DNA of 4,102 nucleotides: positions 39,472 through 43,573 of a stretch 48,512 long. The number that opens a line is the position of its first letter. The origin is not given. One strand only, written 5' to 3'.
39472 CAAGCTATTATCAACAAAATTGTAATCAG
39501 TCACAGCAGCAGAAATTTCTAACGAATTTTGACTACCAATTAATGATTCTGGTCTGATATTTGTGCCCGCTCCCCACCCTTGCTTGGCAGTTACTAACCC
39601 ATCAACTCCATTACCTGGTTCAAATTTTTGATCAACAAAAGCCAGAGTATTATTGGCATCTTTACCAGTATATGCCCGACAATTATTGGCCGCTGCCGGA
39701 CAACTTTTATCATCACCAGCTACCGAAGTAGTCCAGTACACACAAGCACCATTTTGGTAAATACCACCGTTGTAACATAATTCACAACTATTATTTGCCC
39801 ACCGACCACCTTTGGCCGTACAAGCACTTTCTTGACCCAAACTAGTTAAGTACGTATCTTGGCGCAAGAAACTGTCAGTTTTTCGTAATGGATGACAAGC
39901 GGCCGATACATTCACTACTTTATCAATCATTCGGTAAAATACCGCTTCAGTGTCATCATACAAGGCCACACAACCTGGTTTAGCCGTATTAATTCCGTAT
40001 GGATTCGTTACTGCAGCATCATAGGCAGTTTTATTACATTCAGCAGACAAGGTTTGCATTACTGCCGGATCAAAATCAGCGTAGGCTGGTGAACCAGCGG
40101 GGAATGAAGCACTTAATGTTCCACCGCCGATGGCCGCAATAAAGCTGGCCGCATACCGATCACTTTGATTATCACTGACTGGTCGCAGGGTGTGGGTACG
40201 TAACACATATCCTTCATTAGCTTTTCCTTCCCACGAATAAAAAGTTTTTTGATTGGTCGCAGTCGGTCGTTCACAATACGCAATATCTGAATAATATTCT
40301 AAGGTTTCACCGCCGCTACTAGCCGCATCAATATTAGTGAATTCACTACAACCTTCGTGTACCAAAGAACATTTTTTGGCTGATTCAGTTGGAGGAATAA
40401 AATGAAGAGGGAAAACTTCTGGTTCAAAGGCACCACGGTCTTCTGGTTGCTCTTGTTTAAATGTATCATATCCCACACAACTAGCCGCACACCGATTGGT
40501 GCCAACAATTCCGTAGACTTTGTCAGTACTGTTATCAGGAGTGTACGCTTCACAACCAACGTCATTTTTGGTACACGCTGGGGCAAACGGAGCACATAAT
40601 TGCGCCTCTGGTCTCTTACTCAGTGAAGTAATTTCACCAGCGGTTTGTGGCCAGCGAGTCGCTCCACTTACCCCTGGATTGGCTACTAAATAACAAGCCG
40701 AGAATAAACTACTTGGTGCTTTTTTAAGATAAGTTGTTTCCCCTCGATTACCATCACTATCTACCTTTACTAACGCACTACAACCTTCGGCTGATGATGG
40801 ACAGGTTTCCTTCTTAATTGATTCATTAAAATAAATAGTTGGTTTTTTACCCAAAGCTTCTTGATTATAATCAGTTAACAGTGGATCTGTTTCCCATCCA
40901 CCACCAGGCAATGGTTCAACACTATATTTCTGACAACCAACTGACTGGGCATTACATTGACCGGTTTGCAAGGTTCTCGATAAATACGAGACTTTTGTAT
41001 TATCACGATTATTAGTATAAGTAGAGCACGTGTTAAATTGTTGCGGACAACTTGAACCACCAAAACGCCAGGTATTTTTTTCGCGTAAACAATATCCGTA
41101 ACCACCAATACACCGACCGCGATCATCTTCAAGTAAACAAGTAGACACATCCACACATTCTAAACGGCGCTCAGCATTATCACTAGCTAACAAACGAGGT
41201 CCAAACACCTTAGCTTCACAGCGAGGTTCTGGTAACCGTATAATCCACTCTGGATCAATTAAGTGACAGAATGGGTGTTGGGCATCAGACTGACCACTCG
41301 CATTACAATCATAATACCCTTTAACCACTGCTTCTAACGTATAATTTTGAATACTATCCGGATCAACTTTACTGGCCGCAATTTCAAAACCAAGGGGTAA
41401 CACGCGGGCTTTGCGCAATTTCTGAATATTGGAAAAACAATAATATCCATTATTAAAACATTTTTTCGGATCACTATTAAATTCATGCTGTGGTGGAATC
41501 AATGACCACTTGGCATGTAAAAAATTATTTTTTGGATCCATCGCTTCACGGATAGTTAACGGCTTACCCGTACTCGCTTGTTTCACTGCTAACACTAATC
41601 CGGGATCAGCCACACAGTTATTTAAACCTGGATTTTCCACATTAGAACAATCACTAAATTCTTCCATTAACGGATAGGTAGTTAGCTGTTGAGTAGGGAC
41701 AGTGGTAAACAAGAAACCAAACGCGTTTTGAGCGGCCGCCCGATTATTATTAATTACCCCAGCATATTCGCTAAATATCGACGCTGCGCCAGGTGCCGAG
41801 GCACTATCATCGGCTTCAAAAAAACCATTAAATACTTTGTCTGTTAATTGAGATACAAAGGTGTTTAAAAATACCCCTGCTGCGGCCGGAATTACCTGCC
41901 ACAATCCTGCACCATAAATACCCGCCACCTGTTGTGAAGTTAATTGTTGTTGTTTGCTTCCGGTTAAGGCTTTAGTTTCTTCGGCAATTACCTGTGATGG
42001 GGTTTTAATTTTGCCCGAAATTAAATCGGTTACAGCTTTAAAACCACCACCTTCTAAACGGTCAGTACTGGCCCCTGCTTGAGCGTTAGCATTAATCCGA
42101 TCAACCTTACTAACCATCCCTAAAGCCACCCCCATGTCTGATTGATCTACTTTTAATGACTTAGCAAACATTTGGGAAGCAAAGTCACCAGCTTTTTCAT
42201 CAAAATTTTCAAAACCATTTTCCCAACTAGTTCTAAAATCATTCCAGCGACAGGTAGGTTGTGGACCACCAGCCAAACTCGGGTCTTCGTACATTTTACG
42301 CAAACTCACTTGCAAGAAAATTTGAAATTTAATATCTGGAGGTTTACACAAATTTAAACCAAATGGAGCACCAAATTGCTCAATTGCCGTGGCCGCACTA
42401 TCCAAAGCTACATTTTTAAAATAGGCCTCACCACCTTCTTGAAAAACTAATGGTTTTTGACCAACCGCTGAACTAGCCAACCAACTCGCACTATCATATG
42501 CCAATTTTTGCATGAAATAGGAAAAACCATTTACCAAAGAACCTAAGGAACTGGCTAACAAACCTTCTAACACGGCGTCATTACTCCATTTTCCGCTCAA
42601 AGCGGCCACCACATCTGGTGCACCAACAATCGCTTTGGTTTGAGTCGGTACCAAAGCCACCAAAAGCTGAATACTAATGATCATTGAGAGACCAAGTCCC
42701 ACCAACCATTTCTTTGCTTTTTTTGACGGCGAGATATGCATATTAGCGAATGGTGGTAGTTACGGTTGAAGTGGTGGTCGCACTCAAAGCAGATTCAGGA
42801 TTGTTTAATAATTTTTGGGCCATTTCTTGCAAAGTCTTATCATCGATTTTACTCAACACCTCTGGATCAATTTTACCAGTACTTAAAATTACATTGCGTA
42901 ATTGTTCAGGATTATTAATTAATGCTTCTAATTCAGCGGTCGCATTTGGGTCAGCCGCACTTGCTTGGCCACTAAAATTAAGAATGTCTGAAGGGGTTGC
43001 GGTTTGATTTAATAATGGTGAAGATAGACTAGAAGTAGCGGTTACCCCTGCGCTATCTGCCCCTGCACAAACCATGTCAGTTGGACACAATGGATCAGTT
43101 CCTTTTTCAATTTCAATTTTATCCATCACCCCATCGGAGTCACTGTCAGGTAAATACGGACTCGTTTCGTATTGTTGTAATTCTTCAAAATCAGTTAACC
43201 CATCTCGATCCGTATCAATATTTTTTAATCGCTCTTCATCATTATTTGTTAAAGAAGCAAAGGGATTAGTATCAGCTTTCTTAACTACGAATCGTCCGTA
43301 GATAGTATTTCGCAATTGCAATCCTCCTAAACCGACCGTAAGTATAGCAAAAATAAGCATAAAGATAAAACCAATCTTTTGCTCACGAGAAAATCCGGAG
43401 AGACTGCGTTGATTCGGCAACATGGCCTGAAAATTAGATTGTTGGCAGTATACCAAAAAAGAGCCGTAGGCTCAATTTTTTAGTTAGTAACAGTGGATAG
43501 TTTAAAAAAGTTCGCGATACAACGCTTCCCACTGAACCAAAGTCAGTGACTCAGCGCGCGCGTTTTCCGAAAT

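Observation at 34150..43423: Second 'small membrane partner + giant' module: TSP3-repeat protein translationally coupled to a 2863-aa cysteine-rich surface protein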

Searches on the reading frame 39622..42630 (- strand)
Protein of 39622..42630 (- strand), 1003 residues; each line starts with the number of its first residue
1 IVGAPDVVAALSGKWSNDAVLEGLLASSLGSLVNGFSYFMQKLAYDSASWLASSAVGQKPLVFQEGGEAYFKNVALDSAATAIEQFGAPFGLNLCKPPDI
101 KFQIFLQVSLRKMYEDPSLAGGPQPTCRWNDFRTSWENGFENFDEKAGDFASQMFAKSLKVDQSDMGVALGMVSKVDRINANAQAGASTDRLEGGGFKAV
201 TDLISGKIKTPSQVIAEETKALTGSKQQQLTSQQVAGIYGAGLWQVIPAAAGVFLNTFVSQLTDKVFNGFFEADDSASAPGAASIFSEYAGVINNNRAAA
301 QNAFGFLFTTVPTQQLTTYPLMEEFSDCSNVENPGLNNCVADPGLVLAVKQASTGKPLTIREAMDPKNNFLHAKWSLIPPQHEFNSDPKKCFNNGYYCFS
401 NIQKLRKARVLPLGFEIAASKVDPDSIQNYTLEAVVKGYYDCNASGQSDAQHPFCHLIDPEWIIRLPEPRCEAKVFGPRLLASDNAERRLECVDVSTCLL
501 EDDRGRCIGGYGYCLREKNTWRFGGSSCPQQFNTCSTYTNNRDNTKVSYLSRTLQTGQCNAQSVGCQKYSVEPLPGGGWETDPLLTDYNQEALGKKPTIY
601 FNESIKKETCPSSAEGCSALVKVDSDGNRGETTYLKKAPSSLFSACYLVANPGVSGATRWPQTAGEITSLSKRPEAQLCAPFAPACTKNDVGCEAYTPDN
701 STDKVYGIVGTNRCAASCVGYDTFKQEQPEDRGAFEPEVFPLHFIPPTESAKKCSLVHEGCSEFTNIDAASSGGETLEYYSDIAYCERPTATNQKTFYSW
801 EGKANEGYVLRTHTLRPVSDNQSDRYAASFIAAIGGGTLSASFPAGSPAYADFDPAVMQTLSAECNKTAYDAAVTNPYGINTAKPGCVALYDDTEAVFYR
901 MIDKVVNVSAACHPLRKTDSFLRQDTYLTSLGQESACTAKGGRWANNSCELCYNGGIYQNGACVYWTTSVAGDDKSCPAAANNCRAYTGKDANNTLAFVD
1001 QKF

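Call 45: predict_structure(alignment_id=A2)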
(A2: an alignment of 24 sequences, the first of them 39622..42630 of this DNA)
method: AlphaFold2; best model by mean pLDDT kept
length: 1003 residues; sequences in the alignment: 24
mean_pLDDT: 53.8   pTM: 0.31
mean pLDDT of the five models: 53.8, 53.0, 50.6, 49.6, 48.0
residues with pLDDT >= 90: 31; 70-90: 294; 50-70: 159; < 50: 519
segments of 3 or more residues with pLDDT < 50: 1-38, 51-70, 87-92, 97-125, 135-319, 384-386, 469-525, 527-538, 540-542, 548-618, 709-759, 804-807, 978-1003
pLDDT, mean of each block of 10 residues (from residue 1): 30 30 37 48 51 38 39 54 51 46 29 28 46 50 40 34 33 33 34 32 37 35 33 30 27 31 33 26 29 39 36 34 68 58 80 73 84 85 55 77 71 78 81 88 76 80 64 39 37 39 43 35 40 43 47 28 29 45 42 36 35 44 53 55 76 67 76 72 65 56 56 26 27 29 25 34 71 64 82 88 57 90 80 70 88 80 88 77 84 90 88 81 80 80 88 82 81 53 28 27 30
secondary structure, 60 per line:
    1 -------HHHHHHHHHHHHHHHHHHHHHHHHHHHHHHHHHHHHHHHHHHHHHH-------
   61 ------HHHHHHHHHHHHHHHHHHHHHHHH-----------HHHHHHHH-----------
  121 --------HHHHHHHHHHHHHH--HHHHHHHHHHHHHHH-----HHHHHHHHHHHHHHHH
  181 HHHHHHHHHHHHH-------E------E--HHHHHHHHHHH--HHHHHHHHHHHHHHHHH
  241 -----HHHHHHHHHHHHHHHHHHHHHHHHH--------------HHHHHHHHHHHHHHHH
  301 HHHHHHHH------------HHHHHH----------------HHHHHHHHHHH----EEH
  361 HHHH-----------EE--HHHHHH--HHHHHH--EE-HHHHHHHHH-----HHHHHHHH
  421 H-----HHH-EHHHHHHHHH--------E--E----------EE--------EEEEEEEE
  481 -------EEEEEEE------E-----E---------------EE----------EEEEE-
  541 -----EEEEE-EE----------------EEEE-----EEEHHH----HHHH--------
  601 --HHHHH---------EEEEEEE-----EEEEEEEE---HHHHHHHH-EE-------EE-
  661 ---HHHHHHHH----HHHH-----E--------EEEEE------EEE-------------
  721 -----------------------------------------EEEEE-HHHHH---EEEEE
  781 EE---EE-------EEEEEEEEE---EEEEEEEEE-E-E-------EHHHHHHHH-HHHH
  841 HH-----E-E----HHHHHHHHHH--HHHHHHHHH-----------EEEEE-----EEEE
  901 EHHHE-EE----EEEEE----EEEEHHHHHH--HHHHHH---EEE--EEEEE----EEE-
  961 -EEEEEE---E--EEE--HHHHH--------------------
elements in order (helices of 4 or more, strands of 3 or more residues): H8-53 H67-90 H102-109 H129-142 H145-159 H165-193 H211-221 H224-240 H246-270 H285-308 H321-326 H343-353 H360-364 H380-385 H388-393 H399-407 H413-421 H432-440 E473-480 E488-494 E535-539 E546-550 E570-573 E579-581 H589-592 H603-607 E617-623 E629-636 H640-647 H664-671 H676-679 E694-698 E705-707 E762-766 H768-772 E776-782 E795-803 E807-815 H828-835 H837-842 H855-864 H867-875 E887-891 E897-901 E913-917 E922-925 H926-931 H934-939 E943-945 E948-952 E957-959 E962-967 E974-976 H979-983

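Call 48: fold_search(model_id=the predicted structure, library=pdb)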
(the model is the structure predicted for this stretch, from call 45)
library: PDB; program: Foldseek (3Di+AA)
matches with E <= 10: 106; with E <= 0.001: 0
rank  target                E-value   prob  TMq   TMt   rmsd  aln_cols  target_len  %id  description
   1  8dmo_A                5.9e-01  0.05  0.04  0.07  29.1       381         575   12  Structure of open, inward-facing MsbA from E. coli (released 2022-12-14)
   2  3qe6_B                1.2e+00  0.06  0.05  0.14  36.8       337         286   12  Mouse PACSIN 3 F-BAR domain structure (released 2012-01-25)
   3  2ys5_MODEL_1_A        1.3e+00  0.07  0.05  0.19  19.9       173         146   12  Solution structure of the complex of the PTB domain of SNT-2 and 19-residue peptide (aa 1571-1589) of hALK (released 2008-04-08)
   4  2v0o_B                1.6e+00  0.05  0.05  0.14  35.2       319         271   12  FCHO2 F-BAR domain (released 2007-06-26)
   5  3i2w_B                1.8e+00  0.04  0.05  0.14  36.8       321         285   13  Crystal structure of EFC/F-BAR domain of Drosophila Syndapin/PACSIN (released 2010-03-02)
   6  6el1_K                2.0e+00  0.04  0.06  0.14  44.3       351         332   13  YaxAB pore complex (released 2018-05-16)
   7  1qg0_A                2.1e+00  0.04  0.03  0.08  10.6        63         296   22  WILD-TYPE PEA FNR (released 1999-04-27)
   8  8s9k_A                2.1e+00  0.03  0.04  0.11  16.9       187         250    4  Structure of dimeric FAM111A SPD S541A Mutant (released 2024-03-20)
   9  6s6l_C                2.1e+00  0.01  0.04  0.05  24.5       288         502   11  Cryo-EM structure of murine norovirus (MNV-1) (released 2020-05-13)
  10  1gaw_A                2.2e+00  0.02  0.03  0.07  18.9       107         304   14  CRYSTAL STRUCTURE ANALYSIS OF THE FERREDOXIN-NADP+ REDUCTASE FROM MAIZE LEAF (released 2001-02-07)
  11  8ozz_MODEL_1_A        2.3e+00  0.03  0.03  0.16  16.5       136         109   14  PH domain of AKT-like kinase in Trypanosoma cruzi (released 2024-05-08)
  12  3mhp_A                2.5e+00  0.03  0.03  0.07  14.6        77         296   19  FNR-recruitment to the thylakoid (released 2010-10-27)
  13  1qga_A                2.6e+00  0.03  0.03  0.07  14.7        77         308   19  PEA FNR Y308W MUTANT IN COMPLEX WITH NADP+ (released 1999-04-27)
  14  8j1f_A                2.7e+00  0.04  0.06  0.09  24.9       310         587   11  GSK101 bound state of mTRPV4 (released 2023-08-09)
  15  1qga_B                2.7e+00  0.03  0.03  0.08  10.2        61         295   21  PEA FNR Y308W MUTANT IN COMPLEX WITH NADP+ (released 1999-04-27)
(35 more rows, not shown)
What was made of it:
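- The Cys-poor helical N-terminal domain gave weak ClyA- and YaxAB-like matches (call 48). The helical matches are non-significant (E at least 0.59) and come from a low-confidence model (calls 45, 48).
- Tried and rejected: The F-BAR, ClyA and YaxAB-like rows come from low-confidence helices and were rejected (calls 45, 48).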

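Call 49: search_protein_families(library=pfam, alignment_id=A2, max_evalue=1)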
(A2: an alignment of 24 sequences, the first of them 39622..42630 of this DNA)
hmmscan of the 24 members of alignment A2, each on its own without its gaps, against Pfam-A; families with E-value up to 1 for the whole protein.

A. member 1, window:39622-42630:- (1003 aa): 0 families

B. families by the number of members that match (of 24 scanned): 5 families
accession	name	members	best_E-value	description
PF22928.2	INTS1_R4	1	0.00042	Integrator complex subunit 1, R4 domain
PF23810.1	DUF7182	1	0.18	Family of unknown function (DUF7182)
PF00681.25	Plectin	1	0.25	Plectin repeat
PF21170.4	FAN1_TPR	1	0.28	Fanconi-associated nuclease 1, TPR domain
PF25763.1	Aurora-A_bind_CEP192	1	0.56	CEP192 Aurora A binding region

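Call 66: search_protein_representatives(alignment_id=A2)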
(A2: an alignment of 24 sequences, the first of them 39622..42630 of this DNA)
Query: 24 sequences, 982 profile positions. Proteins with E-value up to 0.001 (for the whole library): 1555; up to 1e-10: 1393; up to 1e-30: 1222. The best 150 are listed.
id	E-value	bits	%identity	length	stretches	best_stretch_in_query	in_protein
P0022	0.0e+00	1440.1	-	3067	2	6-976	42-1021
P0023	0.0e+00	1435.0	-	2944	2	8-980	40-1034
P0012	0.0e+00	1434.1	-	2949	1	2-981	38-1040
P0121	0.0e+00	1433.9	-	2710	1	13-981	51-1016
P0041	0.0e+00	1387.5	-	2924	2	6-982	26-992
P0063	0.0e+00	1385.0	-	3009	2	12-982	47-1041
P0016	0.0e+00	1379.5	-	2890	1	14-982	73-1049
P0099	0.0e+00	1377.3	-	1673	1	10-980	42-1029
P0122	0.0e+00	1373.3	-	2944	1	6-980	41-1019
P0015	0.0e+00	1366.3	-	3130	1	4-981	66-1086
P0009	0.0e+00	1350.1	-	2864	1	4-979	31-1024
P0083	0.0e+00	1349.2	-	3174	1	3-978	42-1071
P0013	0.0e+00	1348.9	-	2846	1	4-981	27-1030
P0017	0.0e+00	1345.8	-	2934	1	4-981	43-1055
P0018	0.0e+00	1345.0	-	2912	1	6-981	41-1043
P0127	0.0e+00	1285.3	-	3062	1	17-976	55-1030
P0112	0.0e+00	1114.9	-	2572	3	5-982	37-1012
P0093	0.0e+00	1081.6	-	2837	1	4-982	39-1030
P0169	1.2e-290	983.2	-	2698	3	16-982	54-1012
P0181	2.9e-280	948.9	-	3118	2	7-982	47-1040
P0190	1.0e-275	933.9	-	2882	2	4-980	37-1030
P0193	4.4e-273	925.2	-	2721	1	12-982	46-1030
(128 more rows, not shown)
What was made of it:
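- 1,555 clusters at 50% identity match a profile of aa 38-1040 (call 66).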

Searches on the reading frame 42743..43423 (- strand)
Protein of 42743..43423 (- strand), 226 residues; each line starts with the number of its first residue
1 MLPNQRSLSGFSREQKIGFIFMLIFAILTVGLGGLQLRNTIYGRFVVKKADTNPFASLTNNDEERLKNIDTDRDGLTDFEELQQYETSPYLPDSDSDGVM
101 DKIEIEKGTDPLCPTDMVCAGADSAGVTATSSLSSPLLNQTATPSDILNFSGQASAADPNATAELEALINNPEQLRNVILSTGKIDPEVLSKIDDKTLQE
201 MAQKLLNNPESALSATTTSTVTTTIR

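Call 8: search_protein_families(library=pfam, proteins=[window:42743-43423:-], max_evalue=1)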
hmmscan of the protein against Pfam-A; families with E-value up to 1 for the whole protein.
window:42743-43423:- (226 aa): 5 families
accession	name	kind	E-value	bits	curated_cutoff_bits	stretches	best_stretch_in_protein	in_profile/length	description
PF18884.5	TSP3_bac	-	4.5e-06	26.8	25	2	93-112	1-20/22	Bacterial TSP3 repeat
PF11236.13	DUF3037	-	0.061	14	22.6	1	110-170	55-115/118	Protein of unknown function (DUF3037)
PF13202.12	EF-hand_5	-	0.11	12.4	25.9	1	66-84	5-23/25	EF hand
PF13405.12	EF-hand_6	-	0.39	11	25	0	66-84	6-24/30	EF-hand domain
PF03495.19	Binary_toxB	-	0.51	11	25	0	92-106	1-15/78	Clostridial binary toxin B/anthrax toxin PA Ca-binding domain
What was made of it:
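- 43088..43228 (-): Two TSP3/EF-hand-like Ca-binding loops (aa 70-81 and 93-104), ending just before the conserved Cys pair CPxxxxC (aa 113-119). Pfam PF18884 above its cut-off (call 8).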

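Call 80: search_protein_families(library=ncbifam, proteins=[window:42746-43423:-], max_evalue=0.1)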
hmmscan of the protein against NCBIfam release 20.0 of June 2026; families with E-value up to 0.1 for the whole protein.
window:42746-43423:- (226 aa): 4 families
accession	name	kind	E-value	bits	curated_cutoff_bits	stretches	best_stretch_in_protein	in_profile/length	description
NF033765.2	gliding_CglD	equivalog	1.7e-05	22.8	400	1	48-126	57-139/1124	adventurous gliding motility lipoprotein CglD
NF047639.1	throspo3_MtsD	equivalog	3.9e-05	22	800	1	66-126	456-512/651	cell-cell cohesion protein MtsD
NF053806.1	lanmdlnLanM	equivalog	0.0053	16.8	135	1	59-107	23-72/132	lanmodulin LanM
NF041410.1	XopAW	subfamily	0.012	15.4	120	1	56-171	99-214/235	XopAW family type III secretion system calcium-binding effector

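Call 81: find_homologous_proteins(query=window:42746-43423:-)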
Query window:42746-43423:- (226 aa): 76 proteins with E <= 0.001 among 1528 candidates.
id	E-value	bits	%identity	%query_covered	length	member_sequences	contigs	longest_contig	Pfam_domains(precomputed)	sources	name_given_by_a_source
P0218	3.4e-138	476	99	100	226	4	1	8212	-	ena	-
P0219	7.4e-104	364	77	94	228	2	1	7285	-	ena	-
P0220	3.7e-99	349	74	94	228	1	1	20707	PF18884.6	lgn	-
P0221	1.2e-89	318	67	100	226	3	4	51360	PF18884.6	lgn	-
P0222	5.3e-86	306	65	94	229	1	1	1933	PF18884.6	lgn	-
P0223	2.2e-85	304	64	99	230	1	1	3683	-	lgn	-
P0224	1.3e-83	298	64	97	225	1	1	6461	PF18884.6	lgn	-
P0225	1.4e-78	281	62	94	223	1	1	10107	-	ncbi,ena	-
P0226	3.1e-78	280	64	93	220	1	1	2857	PF18884.6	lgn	-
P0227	6.7e-74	266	59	95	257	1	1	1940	PF18884.6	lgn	-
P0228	1.6e-73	265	61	91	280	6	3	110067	-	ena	-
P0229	1.8e-64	235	53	95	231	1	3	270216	-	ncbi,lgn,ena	-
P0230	2.6e-64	235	56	97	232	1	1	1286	-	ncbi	-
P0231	1.1e-63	233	63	84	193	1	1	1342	-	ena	-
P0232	1.1e-62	229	55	93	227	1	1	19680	-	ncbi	-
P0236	7.3e-61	223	52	93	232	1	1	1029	PF18884.6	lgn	-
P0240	3.2e-58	215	54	90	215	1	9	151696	PF18884.6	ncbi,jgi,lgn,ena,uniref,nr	ncbi:MAG: Fibronectin type III domain protein [Candidatus Magasanikbacteria bacterium GW2011_GWA2_56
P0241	7.1e-58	214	53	93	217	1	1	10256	PF18884.6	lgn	-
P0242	5.9e-53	198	48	95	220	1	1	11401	PF18884.6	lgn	-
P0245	2.1e-52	196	52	77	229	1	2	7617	PF18884.6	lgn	-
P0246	6.0e-51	191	48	92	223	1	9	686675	PF18884.6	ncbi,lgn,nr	ncbi:MAG: hypothetical protein HYY51_01615 [Candidatus Magasanikbacteria bacterium]|nr:hypothetical 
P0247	6.9e-51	191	48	89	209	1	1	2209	PF18884.6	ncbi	-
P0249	2.4e-50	189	47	93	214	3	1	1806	PF18884.6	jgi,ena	-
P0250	2.8e-50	189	49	89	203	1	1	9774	PF18884.6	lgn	-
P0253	5.1e-50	188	48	88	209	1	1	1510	PF18884.6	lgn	-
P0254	1.8e-49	186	45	95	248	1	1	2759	PF18884.6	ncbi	-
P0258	1.9e-48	183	49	88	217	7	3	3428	PF18884.6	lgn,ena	-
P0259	3.6e-48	182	48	96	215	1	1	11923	PF18884.6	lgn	-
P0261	1.1e-47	180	50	83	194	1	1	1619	PF18884.6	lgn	-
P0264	1.3e-47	180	48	88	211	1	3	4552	PF18884.6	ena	-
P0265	7.1e-47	178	49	81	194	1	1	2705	PF18884.6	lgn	-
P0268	8.8e-46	174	44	92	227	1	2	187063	PF18884.6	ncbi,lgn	-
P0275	1.1e-43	167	44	92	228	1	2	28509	PF18884.6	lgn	-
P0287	3.6e-40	156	42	92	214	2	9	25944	PF18884.6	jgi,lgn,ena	-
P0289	4.2e-39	152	42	90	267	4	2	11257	PF18884.6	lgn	-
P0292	1.1e-28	118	35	88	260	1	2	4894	PF18884.6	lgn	-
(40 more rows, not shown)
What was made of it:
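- On Bacterial TSP3 repeat proteins (Pfam PF18884): PF18884 is also precomputed on many partner homologues (call 81).
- The 76 partner homologues found are all small proteins of 145-280 aa (call 81).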

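Call 82: find_encoding_contigs(protein=P0218, flank=8000, max_places=3)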
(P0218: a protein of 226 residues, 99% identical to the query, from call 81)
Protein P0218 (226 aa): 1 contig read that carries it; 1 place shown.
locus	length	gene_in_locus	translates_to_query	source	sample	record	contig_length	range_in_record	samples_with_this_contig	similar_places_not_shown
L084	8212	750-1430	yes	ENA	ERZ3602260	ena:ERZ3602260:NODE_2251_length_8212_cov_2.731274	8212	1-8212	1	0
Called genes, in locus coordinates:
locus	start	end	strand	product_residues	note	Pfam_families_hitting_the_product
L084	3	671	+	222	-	?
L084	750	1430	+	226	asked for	-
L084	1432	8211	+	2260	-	?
